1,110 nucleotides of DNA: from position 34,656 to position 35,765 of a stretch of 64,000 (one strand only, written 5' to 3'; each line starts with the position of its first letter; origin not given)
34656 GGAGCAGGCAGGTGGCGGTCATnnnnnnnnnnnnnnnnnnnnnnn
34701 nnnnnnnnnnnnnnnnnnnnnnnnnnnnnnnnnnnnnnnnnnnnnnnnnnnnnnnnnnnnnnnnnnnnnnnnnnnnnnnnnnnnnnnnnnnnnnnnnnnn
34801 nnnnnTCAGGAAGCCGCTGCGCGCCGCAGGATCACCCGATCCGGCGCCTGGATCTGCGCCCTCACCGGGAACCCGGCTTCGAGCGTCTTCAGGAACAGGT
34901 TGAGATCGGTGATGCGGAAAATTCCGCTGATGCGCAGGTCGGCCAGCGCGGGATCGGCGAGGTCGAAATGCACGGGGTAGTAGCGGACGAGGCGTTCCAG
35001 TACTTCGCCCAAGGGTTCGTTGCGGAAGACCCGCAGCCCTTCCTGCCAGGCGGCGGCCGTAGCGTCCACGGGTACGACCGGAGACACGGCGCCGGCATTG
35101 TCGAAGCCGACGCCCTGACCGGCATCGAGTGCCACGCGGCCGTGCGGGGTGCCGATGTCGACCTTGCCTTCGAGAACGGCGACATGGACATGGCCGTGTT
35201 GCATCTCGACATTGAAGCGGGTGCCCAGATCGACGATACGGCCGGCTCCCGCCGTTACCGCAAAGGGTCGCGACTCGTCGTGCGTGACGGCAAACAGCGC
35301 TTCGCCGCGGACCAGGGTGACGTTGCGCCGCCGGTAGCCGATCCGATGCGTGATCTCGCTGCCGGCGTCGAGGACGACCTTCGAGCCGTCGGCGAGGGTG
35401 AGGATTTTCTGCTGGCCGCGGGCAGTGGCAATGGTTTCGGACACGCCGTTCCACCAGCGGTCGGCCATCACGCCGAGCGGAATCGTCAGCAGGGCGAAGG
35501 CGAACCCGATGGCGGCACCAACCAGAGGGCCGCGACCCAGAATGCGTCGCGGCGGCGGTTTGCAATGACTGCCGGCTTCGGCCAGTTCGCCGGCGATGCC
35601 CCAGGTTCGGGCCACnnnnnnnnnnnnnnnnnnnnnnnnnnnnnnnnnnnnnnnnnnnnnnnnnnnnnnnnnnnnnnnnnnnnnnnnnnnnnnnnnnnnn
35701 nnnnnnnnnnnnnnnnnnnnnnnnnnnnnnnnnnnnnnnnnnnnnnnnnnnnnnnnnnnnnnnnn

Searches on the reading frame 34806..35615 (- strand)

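Call 24: search_protein_families(library=pfam, proteins=[window:34806-35615:-], max_evalue=0.001)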
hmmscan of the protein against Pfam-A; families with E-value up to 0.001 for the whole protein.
window:34806-35615:- (269 aa): 2 families
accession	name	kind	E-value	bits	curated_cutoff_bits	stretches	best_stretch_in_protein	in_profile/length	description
PF04773.18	FecR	-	9.6e-22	77.7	24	1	61-152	2-96/97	FecR protein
PF16344.10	FecR_C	-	1.2e-10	41.6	24.4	1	196-255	3-63/70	FecR, C-terminal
